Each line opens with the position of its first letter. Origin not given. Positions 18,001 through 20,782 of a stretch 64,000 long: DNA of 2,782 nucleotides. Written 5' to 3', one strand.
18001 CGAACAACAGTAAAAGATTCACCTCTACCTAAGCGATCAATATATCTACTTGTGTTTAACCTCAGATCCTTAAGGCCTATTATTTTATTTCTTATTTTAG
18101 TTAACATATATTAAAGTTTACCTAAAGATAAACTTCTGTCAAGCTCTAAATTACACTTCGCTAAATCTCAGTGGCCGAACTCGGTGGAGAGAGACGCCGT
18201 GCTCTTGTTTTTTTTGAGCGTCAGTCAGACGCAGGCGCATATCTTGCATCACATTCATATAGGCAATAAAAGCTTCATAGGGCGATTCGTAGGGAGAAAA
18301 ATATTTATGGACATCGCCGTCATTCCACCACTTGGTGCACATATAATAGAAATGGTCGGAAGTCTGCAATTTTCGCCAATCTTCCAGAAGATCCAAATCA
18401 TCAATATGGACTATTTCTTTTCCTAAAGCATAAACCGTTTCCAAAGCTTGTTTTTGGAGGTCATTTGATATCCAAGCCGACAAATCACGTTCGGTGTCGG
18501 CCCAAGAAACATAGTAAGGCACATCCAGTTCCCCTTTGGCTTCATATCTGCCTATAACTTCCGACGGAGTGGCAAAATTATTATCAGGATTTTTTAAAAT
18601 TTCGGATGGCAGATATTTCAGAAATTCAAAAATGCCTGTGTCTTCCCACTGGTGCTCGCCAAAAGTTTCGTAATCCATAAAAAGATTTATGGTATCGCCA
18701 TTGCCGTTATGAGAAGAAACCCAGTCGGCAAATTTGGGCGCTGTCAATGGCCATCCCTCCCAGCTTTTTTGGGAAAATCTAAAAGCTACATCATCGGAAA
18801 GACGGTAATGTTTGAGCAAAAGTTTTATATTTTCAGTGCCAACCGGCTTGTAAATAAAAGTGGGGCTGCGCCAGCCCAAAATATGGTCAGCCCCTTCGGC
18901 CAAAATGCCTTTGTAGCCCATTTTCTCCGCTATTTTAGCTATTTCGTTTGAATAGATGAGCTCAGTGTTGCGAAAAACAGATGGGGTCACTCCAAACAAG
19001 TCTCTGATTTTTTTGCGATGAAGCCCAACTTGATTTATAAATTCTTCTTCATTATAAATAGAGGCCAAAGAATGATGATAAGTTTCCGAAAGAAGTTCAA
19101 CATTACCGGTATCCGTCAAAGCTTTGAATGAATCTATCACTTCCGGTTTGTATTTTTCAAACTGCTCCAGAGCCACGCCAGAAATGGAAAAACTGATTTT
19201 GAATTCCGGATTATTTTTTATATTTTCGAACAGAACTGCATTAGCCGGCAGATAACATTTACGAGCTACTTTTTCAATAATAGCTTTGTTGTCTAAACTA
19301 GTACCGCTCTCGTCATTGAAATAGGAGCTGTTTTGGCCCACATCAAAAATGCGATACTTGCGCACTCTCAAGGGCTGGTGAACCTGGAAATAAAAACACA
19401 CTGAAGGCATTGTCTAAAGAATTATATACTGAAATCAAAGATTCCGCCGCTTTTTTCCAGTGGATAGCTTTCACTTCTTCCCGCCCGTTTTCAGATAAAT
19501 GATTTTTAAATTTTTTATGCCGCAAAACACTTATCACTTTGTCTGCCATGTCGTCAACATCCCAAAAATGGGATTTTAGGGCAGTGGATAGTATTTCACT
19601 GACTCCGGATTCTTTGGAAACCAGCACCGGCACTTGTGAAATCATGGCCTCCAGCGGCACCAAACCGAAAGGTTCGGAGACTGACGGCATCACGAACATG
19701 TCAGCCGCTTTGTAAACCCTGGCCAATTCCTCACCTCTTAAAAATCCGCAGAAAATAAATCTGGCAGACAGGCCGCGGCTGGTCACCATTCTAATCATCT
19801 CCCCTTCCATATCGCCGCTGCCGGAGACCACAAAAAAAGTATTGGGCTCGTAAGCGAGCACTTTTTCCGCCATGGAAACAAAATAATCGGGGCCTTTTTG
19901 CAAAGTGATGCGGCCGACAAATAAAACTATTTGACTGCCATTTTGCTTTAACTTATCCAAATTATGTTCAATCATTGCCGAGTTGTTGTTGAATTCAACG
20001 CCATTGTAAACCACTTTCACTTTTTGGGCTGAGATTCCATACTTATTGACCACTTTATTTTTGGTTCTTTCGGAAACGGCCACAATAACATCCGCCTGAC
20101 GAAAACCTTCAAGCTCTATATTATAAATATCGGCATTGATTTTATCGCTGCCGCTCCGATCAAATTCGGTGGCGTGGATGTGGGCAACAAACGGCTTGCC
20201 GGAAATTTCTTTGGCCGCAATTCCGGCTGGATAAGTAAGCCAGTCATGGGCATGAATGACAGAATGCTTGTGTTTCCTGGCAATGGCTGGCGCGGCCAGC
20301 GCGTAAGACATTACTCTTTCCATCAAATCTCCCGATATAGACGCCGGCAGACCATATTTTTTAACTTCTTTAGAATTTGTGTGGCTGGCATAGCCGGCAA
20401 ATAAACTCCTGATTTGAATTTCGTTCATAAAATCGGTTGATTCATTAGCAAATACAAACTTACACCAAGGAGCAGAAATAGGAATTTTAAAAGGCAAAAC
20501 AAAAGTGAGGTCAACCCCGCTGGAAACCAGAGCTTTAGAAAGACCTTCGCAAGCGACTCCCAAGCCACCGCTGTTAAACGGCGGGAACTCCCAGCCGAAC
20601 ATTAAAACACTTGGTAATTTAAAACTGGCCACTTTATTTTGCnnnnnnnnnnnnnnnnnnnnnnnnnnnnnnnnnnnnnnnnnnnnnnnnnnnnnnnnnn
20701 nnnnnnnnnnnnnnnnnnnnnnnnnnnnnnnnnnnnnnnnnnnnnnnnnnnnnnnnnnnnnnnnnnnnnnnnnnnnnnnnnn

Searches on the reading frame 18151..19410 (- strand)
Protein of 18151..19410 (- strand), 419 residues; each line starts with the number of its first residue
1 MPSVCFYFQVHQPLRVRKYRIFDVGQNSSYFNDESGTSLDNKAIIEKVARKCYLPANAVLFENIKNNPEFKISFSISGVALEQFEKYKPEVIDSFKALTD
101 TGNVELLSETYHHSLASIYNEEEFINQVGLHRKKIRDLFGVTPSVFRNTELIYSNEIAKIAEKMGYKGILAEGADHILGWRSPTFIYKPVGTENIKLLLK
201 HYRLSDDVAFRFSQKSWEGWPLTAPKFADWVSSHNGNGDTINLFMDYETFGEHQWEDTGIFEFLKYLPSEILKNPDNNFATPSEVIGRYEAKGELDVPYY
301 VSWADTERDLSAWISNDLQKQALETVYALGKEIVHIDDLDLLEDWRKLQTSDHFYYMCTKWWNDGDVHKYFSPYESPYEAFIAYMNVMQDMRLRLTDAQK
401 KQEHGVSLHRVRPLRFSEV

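Call 31: search_protein_families(library=pfam, proteins=[window:18151-19410:-], max_evalue=0.001)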
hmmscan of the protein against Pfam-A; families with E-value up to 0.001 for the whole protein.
window:18151-19410:- (419 aa): 2 families
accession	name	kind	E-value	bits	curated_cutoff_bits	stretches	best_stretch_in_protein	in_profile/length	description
PF03065.20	Glyco_hydro_57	-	6.5e-78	262.4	21.2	1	6-298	2-291/291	Glycosyl hydrolase family 57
PF01522.26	Polysacc_deac_1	-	1.6e-06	28.5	23.1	1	93-168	49-123/124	Polysaccharide deacetylase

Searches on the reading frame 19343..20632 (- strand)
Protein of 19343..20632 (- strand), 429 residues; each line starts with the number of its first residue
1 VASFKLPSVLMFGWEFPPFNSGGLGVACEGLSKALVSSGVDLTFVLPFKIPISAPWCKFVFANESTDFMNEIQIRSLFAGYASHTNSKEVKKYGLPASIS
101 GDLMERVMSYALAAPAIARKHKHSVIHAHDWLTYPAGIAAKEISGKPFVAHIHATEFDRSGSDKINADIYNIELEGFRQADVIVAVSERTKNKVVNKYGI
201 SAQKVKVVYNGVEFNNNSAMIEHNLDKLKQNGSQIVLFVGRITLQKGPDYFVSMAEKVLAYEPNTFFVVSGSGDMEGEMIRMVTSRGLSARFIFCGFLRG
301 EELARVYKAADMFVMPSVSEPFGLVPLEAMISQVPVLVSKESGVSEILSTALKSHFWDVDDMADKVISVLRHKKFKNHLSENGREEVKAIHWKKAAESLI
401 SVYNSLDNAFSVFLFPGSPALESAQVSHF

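Call 31: search_protein_families(library=pfam, proteins=[window:19343-20632:-], max_evalue=0.001)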
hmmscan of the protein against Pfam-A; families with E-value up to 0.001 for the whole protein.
window:19343-20632:- (429 aa): 7 families
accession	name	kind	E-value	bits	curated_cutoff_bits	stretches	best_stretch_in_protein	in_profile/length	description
PF00534.26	Glycos_transf_1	-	1.1e-32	113.4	26.4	1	228-385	10-171/172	Glycosyl transferases group 1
PF13692.12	Glyco_trans_1_4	-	1.3e-25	90.7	27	1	234-371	2-141/142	Glycosyl transferases group 1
PF13439.12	Glyco_transf_4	-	9.8e-21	75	28.5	1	22-213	2-167/170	Glycosyltransferase Family 4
PF20706.3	GT4-conflict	-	8.5e-19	68.2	26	1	153-374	116-359/385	Family 4 Glycosyltransferase in conflict systems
PF08323.17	Glyco_transf_5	-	1.7e-17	64.4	22.7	1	9-198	2-228/239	Starch synthase catalytic domain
PF13579.12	Glyco_trans_4_4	-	5e-13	50.1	29.7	1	22-211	1-158/158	Glycosyl transferase 4-like domain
PF13524.12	Glyco_trans_1_2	-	0.00011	22.7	25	1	295-398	32-141/144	Glycosyl transferase-like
